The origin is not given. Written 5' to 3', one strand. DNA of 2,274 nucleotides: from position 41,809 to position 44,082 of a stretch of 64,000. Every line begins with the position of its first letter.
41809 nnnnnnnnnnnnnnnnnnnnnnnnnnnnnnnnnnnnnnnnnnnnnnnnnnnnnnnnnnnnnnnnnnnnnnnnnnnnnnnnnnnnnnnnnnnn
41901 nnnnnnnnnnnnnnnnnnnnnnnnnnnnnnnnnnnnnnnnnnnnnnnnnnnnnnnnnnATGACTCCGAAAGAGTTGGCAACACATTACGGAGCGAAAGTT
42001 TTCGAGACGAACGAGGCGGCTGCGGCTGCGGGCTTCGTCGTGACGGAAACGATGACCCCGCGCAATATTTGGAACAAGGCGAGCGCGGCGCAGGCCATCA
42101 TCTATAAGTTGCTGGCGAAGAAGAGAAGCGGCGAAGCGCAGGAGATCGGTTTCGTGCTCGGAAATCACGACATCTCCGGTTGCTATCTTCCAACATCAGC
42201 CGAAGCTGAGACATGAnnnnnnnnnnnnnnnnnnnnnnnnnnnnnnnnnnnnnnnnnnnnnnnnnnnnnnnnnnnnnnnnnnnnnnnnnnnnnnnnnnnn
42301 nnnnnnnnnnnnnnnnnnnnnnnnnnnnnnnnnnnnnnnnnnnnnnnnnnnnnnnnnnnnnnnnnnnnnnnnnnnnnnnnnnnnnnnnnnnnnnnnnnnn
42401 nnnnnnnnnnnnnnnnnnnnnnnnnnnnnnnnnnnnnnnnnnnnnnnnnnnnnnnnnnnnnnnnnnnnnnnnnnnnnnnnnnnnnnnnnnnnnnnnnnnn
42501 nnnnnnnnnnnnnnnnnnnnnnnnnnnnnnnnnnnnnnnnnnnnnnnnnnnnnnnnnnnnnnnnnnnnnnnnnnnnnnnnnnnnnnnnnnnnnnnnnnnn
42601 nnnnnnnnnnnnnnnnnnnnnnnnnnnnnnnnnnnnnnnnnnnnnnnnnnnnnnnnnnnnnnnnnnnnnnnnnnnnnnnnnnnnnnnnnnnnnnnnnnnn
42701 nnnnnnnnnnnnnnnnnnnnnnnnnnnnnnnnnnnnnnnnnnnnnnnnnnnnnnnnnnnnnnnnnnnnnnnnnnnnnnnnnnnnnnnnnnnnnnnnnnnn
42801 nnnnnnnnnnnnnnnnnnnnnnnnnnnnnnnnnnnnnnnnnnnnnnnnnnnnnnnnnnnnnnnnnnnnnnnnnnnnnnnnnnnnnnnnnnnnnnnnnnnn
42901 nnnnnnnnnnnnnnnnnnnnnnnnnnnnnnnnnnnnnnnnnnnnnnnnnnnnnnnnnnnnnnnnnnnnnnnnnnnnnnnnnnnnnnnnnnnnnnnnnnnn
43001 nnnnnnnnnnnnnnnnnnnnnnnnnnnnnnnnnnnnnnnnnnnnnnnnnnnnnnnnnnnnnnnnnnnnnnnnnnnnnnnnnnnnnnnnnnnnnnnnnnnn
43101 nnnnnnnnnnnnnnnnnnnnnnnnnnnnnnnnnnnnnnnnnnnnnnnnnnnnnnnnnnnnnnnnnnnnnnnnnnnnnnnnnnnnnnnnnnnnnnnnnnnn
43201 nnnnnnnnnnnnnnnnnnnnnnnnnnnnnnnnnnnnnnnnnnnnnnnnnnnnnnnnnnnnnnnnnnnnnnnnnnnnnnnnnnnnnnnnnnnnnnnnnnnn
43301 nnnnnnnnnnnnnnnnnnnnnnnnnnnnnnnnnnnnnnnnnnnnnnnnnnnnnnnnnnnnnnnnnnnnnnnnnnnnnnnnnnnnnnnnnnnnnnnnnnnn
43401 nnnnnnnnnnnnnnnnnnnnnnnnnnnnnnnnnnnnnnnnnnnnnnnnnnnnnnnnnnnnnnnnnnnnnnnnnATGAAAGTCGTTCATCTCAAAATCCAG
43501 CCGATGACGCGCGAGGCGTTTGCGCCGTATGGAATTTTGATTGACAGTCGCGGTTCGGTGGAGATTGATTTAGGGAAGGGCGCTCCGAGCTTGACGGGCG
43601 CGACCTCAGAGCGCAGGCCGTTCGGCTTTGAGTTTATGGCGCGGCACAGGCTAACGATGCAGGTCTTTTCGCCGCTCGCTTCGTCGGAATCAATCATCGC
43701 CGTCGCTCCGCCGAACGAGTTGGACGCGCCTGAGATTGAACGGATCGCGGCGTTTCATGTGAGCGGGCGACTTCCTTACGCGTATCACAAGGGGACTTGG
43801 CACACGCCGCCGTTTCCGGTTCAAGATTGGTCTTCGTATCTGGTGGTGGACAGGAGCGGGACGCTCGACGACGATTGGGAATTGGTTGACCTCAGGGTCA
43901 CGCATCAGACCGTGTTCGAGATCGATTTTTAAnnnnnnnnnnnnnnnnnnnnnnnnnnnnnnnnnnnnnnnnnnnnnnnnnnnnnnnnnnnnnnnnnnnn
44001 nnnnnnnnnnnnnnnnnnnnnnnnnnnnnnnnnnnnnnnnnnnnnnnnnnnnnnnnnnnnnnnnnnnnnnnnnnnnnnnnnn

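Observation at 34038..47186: Four near-identical AGTTTTY-family hairpins, all inside the nuo operon, giving four genes the same 5-prime context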

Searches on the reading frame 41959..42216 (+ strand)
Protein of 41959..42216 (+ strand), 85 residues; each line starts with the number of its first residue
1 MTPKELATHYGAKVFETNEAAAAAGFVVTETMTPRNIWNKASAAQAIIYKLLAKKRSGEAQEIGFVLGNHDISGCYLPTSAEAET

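Call 72: search_protein_families(library=pfam, proteins=[window:41959-42216:+], max_evalue=0.001)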
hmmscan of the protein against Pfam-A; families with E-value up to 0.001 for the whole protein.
window:41959-42216:+ (85 aa): 0 families

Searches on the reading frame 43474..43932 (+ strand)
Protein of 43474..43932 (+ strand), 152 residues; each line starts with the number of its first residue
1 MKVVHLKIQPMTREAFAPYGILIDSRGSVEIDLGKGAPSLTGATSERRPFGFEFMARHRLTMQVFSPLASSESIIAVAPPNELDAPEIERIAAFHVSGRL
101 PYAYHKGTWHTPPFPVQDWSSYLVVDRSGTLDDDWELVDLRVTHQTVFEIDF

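Call 8: search_protein_families(library=pfam, proteins=[window:43474-43932:+])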
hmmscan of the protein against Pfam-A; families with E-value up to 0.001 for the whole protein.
window:43474-43932:+ (152 aa): 1 family
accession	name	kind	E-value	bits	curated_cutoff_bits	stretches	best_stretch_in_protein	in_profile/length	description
PF04115.18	Ureidogly_lyase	-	2e-21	76.7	23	1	40-132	58-148/162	Ureidoglycolate lyase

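Call 13: find_encoding_contigs(protein=window:43474-43932:+, flank=10000, max_places=6)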
Protein window:43474-43932:+ (152 aa): 3 contigs read that carry it; 2 places shown.
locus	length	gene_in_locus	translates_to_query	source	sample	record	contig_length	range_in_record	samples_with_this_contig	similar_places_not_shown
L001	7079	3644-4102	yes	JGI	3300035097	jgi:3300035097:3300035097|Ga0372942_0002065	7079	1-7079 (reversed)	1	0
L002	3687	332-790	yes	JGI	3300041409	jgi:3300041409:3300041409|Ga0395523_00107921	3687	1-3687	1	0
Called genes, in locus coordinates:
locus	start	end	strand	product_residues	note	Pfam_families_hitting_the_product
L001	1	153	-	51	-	?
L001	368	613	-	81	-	PF01197:Ribosomal_L31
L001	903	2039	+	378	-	PF00329:Complex1_30kDa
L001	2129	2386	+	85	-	-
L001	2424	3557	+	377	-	PF00346:Complex1_49kDa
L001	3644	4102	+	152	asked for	PF04115:Ureidogly_lyase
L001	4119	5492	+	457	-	PF00146:NADHdh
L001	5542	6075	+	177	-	PF13187:Fer4_9 (faint), PF12797:Fer4_2 (faint), PF13237:Fer4_10 (weak), PF14697:Fer4_21 (weak), PF12838:Fer4_7, PF13484:Fer4_16 (weak), PF00037:Fer4 (weak)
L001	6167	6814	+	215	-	PF00499:Oxidored_q3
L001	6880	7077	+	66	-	?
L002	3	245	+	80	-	?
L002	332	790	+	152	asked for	PF04115:Ureidogly_lyase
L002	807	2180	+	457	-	PF00146:NADHdh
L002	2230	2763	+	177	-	PF13187:Fer4_9 (faint), PF12797:Fer4_2 (faint), PF13237:Fer4_10 (weak), PF14697:Fer4_21 (weak), PF12838:Fer4_7, PF13484:Fer4_16 (weak), PF00037:Fer4 (weak)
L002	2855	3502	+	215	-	PF00499:Oxidored_q3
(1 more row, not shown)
